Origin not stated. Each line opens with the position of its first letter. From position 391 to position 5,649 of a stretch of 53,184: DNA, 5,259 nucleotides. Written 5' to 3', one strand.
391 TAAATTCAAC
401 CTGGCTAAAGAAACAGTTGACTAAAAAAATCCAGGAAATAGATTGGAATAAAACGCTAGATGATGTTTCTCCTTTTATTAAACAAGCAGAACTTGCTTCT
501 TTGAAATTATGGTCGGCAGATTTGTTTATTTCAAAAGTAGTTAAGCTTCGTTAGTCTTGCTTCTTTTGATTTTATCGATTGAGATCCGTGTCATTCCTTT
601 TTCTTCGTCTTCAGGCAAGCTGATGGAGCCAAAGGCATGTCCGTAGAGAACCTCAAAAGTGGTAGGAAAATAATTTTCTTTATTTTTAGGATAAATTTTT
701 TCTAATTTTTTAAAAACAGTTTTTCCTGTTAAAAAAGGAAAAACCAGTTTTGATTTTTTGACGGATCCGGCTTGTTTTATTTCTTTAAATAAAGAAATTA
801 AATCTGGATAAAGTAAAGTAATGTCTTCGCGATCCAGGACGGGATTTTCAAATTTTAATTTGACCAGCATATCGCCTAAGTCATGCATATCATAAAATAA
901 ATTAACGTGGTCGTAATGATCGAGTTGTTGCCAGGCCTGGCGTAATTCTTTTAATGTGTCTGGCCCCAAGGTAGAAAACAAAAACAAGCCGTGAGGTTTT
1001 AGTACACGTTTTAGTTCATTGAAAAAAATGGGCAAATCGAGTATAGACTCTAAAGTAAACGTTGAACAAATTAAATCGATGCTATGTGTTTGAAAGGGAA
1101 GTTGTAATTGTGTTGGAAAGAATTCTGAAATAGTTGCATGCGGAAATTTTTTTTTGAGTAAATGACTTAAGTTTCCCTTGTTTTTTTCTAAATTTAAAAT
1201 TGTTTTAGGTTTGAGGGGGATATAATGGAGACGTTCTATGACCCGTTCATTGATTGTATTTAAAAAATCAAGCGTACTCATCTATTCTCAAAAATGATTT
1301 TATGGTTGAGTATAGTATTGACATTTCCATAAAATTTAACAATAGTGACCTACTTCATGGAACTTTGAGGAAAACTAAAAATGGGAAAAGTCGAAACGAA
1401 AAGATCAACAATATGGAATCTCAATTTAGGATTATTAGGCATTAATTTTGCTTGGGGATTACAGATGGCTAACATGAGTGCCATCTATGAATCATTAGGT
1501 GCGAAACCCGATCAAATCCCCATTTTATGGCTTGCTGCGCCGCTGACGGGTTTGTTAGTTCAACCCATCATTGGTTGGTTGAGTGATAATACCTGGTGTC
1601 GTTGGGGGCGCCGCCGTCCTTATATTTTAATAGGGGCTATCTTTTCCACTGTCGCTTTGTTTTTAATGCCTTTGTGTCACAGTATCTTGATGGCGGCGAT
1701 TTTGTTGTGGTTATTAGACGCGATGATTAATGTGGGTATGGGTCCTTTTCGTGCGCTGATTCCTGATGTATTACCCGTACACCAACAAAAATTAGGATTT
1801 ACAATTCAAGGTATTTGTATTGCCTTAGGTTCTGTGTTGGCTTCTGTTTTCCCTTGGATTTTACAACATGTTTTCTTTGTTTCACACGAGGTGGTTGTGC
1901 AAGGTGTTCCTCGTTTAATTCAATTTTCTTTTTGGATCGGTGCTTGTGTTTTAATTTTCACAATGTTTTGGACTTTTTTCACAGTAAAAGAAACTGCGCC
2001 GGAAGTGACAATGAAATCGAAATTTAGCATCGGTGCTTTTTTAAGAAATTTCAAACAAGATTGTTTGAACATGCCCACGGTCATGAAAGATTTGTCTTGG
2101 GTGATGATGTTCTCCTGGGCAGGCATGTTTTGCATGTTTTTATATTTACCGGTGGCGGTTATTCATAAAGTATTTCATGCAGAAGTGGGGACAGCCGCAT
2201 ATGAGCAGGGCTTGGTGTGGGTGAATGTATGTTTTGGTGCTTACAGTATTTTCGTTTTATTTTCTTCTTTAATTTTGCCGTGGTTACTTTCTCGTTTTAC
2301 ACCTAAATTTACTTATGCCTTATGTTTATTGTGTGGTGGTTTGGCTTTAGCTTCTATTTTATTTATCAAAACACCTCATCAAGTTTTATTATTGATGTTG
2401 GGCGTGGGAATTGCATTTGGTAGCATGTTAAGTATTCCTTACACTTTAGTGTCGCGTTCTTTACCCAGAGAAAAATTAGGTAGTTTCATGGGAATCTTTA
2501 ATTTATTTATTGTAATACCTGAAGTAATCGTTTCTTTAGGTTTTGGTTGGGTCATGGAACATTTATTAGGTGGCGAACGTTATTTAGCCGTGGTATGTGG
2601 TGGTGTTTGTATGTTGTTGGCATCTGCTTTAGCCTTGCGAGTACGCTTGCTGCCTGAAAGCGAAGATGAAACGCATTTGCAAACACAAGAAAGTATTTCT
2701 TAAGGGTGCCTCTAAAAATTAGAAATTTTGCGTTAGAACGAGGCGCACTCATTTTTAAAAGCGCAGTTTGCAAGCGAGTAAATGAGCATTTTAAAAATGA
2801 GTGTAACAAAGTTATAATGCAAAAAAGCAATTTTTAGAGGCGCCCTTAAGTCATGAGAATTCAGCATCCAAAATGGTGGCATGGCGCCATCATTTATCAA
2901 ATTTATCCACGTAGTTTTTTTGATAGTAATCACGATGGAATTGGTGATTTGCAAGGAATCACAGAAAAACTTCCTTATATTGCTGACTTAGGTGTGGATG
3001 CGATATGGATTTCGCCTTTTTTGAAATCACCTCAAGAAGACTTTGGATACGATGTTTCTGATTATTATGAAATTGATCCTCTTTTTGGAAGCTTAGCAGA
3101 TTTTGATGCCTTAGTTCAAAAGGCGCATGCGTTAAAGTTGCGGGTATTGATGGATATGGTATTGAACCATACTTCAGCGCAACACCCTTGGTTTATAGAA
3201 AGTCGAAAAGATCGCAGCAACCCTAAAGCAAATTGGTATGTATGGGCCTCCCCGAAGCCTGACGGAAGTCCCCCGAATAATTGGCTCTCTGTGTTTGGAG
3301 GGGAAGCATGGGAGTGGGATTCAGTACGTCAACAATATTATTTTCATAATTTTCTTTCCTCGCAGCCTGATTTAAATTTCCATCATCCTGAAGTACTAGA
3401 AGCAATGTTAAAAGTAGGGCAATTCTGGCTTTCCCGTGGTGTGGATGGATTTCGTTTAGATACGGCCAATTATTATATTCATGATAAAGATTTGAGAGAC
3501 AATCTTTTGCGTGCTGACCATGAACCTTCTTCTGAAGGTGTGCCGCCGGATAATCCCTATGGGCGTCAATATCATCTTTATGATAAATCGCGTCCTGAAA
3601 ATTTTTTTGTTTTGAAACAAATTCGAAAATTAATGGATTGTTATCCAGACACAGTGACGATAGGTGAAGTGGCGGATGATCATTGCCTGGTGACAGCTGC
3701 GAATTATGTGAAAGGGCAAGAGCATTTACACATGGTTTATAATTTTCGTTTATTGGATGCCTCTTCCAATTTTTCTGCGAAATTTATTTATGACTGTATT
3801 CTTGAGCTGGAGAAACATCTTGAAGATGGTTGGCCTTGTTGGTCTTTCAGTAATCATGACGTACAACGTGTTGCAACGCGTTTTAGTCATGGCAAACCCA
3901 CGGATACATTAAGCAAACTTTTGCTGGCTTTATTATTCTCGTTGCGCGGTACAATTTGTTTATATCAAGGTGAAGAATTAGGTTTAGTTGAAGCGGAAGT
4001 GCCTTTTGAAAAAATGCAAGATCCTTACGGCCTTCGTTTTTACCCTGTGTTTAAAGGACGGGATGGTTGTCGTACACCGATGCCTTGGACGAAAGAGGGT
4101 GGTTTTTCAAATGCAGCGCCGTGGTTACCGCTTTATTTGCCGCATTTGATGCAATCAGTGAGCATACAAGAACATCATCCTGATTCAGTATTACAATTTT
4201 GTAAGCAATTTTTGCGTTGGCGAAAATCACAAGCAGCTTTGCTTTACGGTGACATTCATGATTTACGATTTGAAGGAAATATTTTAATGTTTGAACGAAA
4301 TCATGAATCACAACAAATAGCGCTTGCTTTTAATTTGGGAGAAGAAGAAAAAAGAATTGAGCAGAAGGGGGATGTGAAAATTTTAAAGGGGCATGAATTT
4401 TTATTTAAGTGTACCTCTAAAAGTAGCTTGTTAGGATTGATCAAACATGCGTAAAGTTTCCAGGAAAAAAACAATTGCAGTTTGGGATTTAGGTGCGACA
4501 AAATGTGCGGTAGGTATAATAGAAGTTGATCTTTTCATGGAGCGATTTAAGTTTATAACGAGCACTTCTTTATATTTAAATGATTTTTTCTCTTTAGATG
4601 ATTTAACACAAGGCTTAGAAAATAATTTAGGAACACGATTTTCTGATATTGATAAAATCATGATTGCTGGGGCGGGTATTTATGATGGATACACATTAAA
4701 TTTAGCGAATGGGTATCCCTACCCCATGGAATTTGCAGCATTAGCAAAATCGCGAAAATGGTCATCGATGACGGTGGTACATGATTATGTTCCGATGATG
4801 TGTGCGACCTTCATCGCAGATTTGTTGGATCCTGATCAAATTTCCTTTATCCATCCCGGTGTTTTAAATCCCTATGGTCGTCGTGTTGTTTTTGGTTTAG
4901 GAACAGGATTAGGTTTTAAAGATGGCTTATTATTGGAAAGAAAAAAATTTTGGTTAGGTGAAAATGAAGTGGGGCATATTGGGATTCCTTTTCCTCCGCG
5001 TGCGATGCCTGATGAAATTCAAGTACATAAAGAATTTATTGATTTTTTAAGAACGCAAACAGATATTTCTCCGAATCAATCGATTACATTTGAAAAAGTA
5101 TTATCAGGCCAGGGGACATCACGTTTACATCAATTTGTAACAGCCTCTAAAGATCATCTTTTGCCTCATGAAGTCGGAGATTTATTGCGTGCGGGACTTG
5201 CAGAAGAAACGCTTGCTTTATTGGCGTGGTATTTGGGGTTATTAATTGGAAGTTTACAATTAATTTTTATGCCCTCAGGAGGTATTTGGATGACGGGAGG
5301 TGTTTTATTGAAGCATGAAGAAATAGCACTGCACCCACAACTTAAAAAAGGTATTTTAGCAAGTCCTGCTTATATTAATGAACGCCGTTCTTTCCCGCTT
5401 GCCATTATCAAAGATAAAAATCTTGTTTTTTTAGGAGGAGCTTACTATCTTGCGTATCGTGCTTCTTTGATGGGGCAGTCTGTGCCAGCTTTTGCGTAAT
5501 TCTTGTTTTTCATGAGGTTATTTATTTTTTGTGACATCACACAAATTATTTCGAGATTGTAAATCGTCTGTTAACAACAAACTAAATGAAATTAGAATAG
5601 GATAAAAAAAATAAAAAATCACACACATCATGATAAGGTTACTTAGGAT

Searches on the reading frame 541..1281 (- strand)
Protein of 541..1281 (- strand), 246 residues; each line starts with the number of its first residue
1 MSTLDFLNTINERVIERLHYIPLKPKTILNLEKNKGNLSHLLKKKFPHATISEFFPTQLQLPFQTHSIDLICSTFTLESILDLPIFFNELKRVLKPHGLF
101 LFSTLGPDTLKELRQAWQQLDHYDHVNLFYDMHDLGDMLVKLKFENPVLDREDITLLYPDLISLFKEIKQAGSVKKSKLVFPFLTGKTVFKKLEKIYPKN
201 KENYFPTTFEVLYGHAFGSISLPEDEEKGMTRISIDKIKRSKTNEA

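Call 60: search_protein_families(library=pfam, proteins=[window:541-1281:-], max_evalue=0.0001)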
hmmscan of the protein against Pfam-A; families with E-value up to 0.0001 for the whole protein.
window:541-1281:- (246 aa): 3 families
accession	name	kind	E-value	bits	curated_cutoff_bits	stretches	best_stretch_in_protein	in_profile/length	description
PF13489.12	Methyltransf_23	-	1.5e-12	48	27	1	13-144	11-159/164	Methyltransferase domain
PF08241.18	Methyltransf_11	-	7e-09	36.6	21.2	1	43-102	35-95/95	Methyltransferase domain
PF13847.12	Methyltransf_31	-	2.8e-05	24.3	27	1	60-122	65-127/145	Methyltransferase domain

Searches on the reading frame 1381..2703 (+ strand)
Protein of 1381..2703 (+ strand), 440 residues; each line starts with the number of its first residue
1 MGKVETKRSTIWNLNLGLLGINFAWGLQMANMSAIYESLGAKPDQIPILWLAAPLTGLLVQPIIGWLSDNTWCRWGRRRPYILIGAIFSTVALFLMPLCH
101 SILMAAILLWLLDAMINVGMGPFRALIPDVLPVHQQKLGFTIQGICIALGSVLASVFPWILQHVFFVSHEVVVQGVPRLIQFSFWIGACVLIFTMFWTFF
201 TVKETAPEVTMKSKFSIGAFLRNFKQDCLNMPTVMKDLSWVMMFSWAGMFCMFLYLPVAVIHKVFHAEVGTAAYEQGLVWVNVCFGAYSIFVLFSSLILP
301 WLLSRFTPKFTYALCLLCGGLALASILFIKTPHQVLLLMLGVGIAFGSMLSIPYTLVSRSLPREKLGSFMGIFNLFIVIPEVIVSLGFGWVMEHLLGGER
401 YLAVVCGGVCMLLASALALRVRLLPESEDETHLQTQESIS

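Call 60: search_protein_families(library=pfam, proteins=[window:1381-2703:+], max_evalue=0.0001)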
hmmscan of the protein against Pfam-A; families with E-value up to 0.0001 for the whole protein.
window:1381-2703:+ (440 aa): 2 families
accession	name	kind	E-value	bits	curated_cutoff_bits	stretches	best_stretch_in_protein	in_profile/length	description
PF07690.21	MFS_1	-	2.1e-31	109.5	33.4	1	16-378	3-340/347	Major Facilitator Superfamily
PF13347.12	MFS_2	-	3.1e-10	39.6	27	1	49-353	38-335/427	MFS/sugar transport protein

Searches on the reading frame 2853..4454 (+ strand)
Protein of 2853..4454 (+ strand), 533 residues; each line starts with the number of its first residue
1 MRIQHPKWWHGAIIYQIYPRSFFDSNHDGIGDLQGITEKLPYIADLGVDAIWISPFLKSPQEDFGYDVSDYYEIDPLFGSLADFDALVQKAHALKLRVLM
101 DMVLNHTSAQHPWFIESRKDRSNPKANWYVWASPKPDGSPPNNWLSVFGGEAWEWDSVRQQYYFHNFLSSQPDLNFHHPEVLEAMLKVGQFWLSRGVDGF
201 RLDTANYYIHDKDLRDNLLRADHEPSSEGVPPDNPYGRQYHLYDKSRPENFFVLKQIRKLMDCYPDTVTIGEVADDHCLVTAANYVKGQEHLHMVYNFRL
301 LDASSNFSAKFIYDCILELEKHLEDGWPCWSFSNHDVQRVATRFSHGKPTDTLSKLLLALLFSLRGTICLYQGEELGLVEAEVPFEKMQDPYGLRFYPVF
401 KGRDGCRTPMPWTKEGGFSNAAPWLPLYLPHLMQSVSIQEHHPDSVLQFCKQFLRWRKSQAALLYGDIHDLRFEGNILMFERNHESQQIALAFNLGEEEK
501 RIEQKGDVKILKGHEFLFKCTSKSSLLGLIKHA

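Call 60: search_protein_families(library=pfam, proteins=[window:2853-4454:+], max_evalue=0.0001)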
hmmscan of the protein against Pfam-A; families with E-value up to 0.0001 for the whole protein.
window:2853-4454:+ (533 aa): 1 family
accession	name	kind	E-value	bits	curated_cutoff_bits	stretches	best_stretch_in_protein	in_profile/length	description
PF00128.31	Alpha-amylase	-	1e-121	407.8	22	1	16-466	1-446/446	Alpha amylase, catalytic domain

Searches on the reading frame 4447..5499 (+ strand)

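Call 60: search_protein_families(library=pfam, proteins=[window:4447-5499:+], max_evalue=0.0001)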
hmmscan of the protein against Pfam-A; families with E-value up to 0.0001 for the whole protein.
window:4447-5499:+ (350 aa): 1 family
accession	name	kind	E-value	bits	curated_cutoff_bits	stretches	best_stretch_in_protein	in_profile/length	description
PF02685.22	Glucokinase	-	1.3e-23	84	22.1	1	14-336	4-312/314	Glucokinase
